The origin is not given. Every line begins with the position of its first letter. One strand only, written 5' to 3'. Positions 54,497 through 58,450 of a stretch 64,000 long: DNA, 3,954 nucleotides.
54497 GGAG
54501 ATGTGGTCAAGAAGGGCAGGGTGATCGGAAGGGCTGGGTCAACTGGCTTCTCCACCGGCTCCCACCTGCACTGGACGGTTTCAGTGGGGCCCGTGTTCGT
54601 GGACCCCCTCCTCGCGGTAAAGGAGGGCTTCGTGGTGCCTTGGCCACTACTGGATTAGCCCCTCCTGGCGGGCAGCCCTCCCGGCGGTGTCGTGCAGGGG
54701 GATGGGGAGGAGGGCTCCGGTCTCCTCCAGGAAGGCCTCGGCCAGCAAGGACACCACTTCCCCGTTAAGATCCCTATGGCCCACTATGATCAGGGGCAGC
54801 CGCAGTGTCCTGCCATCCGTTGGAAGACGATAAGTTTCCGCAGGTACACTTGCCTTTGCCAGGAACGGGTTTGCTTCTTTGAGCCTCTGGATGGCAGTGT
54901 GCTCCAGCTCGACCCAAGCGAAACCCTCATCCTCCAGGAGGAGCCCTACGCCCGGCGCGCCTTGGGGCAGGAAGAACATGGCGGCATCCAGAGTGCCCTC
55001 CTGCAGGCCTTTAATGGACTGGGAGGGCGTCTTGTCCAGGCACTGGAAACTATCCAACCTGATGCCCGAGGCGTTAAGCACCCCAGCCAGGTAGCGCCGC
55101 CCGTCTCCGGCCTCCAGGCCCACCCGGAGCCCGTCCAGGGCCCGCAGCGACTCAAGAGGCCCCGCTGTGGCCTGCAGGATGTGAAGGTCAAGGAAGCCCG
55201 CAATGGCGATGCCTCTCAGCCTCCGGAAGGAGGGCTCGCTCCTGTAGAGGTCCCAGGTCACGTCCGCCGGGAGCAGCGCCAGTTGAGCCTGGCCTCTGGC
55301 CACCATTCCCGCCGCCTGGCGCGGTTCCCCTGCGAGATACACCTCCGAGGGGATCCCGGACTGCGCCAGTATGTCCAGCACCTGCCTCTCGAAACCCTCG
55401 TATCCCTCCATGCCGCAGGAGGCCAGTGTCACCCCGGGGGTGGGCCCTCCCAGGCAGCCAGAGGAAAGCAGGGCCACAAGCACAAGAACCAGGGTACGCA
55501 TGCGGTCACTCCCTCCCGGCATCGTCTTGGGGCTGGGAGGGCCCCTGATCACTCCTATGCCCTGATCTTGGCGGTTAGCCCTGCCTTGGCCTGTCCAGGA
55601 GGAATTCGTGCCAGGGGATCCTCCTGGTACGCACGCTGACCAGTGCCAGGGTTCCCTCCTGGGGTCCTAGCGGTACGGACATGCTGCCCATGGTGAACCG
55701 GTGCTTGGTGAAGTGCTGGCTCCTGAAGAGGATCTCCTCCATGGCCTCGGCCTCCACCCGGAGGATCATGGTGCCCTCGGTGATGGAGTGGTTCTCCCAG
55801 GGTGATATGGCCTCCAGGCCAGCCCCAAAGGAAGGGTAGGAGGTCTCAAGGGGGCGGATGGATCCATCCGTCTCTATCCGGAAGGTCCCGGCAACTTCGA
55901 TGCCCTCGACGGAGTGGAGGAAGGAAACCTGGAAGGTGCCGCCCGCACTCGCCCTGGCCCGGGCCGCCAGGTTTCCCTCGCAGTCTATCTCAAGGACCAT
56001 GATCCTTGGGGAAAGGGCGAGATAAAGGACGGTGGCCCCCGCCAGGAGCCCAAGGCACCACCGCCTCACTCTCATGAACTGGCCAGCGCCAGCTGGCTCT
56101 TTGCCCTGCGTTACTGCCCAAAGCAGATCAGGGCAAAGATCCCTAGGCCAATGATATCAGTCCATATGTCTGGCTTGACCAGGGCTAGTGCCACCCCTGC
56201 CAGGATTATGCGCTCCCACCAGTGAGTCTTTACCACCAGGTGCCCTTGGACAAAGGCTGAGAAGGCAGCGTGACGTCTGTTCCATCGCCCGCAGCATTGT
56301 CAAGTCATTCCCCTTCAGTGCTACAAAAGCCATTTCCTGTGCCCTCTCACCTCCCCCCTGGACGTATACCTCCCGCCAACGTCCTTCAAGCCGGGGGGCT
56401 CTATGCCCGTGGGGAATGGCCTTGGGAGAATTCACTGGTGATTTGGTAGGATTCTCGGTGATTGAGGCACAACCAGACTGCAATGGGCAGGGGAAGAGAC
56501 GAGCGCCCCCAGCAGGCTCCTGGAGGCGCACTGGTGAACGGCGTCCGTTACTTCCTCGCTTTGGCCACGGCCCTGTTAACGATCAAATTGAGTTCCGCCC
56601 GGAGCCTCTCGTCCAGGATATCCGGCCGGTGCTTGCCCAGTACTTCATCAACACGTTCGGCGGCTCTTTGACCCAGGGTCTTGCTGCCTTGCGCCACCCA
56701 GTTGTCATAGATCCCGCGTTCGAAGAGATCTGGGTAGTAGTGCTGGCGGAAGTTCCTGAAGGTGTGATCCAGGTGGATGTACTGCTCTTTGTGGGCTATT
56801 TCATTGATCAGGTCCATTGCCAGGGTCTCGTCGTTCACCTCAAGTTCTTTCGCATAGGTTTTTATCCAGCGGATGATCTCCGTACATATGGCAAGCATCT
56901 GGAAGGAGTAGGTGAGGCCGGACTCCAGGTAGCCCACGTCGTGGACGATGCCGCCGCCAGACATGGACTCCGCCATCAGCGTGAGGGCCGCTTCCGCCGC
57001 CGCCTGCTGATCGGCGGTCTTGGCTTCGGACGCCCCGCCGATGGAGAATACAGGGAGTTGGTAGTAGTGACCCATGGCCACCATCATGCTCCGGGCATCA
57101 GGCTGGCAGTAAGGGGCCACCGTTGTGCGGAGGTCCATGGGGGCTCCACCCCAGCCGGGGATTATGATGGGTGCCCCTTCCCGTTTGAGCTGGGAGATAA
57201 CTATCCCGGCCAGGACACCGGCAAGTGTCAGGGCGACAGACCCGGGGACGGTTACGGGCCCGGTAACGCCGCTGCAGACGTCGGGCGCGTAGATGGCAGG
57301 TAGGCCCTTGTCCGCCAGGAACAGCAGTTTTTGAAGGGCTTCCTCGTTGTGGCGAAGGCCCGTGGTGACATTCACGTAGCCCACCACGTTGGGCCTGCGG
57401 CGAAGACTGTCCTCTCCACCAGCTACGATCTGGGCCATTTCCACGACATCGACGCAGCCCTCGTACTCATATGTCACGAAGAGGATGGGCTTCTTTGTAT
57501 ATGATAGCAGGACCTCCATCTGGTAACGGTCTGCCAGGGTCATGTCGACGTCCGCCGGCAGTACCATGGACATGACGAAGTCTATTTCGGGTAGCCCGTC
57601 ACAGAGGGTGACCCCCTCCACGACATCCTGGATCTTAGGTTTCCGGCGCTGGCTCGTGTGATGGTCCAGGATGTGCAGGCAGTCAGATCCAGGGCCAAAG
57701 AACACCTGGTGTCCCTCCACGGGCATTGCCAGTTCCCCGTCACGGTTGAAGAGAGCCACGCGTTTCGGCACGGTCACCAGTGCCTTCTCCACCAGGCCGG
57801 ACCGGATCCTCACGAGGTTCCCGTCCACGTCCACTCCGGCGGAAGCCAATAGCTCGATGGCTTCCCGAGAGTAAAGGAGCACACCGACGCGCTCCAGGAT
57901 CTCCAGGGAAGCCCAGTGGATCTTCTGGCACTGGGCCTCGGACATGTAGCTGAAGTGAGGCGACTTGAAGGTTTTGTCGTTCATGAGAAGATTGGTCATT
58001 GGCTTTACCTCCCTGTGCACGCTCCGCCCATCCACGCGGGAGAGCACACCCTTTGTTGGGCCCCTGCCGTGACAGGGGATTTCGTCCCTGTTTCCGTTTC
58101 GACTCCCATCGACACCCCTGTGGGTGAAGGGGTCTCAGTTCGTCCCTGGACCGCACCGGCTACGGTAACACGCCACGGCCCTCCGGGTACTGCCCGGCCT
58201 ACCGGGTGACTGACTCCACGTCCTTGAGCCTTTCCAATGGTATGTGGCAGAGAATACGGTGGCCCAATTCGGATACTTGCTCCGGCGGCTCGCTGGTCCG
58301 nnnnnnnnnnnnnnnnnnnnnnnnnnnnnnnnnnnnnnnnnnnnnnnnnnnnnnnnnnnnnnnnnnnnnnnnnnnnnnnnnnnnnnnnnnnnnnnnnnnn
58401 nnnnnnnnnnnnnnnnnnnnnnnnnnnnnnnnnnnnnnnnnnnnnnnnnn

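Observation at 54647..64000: Second MttB-family paralog embedded between a fused-ATPase peptide-type ABC importer and a TAXI-like binding protein/DUF1850 pair that lacks its permease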

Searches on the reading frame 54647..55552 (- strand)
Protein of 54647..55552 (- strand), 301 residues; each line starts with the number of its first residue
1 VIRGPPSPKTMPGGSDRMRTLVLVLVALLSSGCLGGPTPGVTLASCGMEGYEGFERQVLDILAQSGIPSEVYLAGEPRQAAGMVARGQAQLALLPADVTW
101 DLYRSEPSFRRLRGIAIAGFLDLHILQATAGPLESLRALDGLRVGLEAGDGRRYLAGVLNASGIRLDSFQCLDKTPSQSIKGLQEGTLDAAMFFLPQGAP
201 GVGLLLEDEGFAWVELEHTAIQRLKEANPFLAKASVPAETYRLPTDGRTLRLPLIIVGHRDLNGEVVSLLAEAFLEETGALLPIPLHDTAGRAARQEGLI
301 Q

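Call 5: search_protein_families(library=pfam, proteins=[window:54647-55552:-], max_evalue=0.01)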
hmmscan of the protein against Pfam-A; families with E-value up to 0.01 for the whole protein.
window:54647-55552:- (301 aa): 1 family
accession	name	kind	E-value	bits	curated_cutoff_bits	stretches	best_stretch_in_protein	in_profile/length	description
PF16868.10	NMT1_3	-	8.5e-11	42.4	27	1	79-281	43-254/289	NMT1-like family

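Call 6: search_protein_families(library=ncbifam, proteins=[window:54647-55552:-], max_evalue=0.01)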
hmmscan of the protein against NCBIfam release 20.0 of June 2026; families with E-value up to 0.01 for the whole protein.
window:54647-55552:- (301 aa): 1 family
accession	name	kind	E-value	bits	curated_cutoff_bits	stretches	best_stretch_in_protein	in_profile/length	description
TIGR02122.1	TRAP_TAXI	subfamily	4e-15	55.5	84.35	1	84-278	78-282/320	TAXI family TRAP transporter solute-binding subunit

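Call 19: find_related_loci(query=window:54647-55498:-, collection=genome_contigs, flank=10000)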
Query window:54647-55498:- (283 aa) in genome_contigs; peptide patterns used: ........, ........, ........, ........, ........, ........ (x = any residue, [..] = any of these).
266 stretches matched a pattern, but none encodes a relative of the query by tblastn (E <= 1e-3).

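Call 21: find_homologous_proteins(query=window:54647-55498:-, max_evalue=0.00001)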
Query window:54647-55498:- (283 aa): 3 proteins with E <= 0.00001 among 8000 candidates.
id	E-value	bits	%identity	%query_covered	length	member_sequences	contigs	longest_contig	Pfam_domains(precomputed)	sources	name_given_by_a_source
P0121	6.8e-179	611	100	100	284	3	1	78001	PF16868.11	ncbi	ncbi:MAG: TAXI family TRAP transporter solute-binding subunit [Bacillota bacterium]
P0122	1.3e-139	482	81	96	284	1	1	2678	PF16868.11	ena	-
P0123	1.9e-6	45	30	76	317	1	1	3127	PF09084.17,PF16868.11,PF12974.13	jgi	jgi:uncharacterized protein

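Call 22: find_encoding_contigs(protein=P0122, flank=10000, max_places=3)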
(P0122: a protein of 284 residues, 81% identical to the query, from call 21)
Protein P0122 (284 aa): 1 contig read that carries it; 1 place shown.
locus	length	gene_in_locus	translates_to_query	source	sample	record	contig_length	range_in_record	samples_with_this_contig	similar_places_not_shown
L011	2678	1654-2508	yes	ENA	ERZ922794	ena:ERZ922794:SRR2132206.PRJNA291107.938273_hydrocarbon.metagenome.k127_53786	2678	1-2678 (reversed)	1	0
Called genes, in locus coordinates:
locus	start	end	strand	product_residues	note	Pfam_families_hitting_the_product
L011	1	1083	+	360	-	?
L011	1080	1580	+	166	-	PF08905:DUF1850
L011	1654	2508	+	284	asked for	PF16868:NMT1_3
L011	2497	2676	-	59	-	?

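Call 52: search_protein_families(library=pfam, proteins=[L011:1-1080:+], max_evalue=0.01)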
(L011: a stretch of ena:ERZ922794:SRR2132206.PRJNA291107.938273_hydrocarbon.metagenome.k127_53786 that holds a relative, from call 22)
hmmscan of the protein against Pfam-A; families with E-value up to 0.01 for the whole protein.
L011:1-1080:+ (360 aa): 2 families
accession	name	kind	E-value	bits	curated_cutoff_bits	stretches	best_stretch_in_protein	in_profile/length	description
PF06808.19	DctM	-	4.5e-33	115.1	23.8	1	1-277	163-407/413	Tripartite ATP-independent periplasmic transporter, DctM component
PF11874.13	DUF3394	-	4.4e-08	33.4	28.2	1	287-335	4-52/181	Domain of unknown function (DUF3394)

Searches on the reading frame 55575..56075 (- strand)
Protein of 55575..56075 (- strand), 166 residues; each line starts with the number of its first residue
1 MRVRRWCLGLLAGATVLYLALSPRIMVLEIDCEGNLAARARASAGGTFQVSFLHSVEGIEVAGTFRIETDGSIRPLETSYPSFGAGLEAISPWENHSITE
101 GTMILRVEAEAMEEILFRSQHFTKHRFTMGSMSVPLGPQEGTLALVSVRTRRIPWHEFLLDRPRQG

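Call 5: search_protein_families(library=pfam, proteins=[window:55575-56075:-], max_evalue=0.01)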
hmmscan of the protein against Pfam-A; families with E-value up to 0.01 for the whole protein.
window:55575-56075:- (166 aa): 1 family
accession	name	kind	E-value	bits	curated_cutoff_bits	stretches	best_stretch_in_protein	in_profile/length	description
PF08905.16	DUF1850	-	5.1e-13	49.6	27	1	48-136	1-87/87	Domain of unknown function (DUF1850)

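Call 6: search_protein_families(library=ncbifam, proteins=[window:55575-56075:-], max_evalue=0.01)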
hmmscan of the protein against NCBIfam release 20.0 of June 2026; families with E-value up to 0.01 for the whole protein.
window:55575-56075:- (166 aa): 0 families

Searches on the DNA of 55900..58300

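Call 29: search_rna_families(source=window, start=55900, end=58300, threshold=evalue, max_evalue=1)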
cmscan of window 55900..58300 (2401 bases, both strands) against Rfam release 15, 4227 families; matches with E-value up to 1: 0.
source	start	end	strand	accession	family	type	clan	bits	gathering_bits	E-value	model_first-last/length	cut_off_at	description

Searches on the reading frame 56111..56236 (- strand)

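Call 5: search_protein_families(library=pfam, proteins=[window:56111-56236:-], max_evalue=0.01)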
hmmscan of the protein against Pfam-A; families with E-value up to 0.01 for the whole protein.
window:56111-56236:- (41 aa): 1 family
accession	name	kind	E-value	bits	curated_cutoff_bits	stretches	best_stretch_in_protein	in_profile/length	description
PF11874.13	DUF3394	-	0.00018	21.6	28.2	1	2-29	25-52/181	Domain of unknown function (DUF3394)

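Call 6: search_protein_families(library=ncbifam, proteins=[window:56111-56236:-], max_evalue=0.01)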
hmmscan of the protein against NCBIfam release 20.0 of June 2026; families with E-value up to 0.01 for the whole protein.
window:56111-56236:- (41 aa): 1 family
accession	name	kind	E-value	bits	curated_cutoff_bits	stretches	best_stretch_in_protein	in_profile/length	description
TIGR02123.1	TRAP_fused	subfamily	0.00062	18.6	320.65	1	2-38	569-605/615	TRAP transporter fused permease subunit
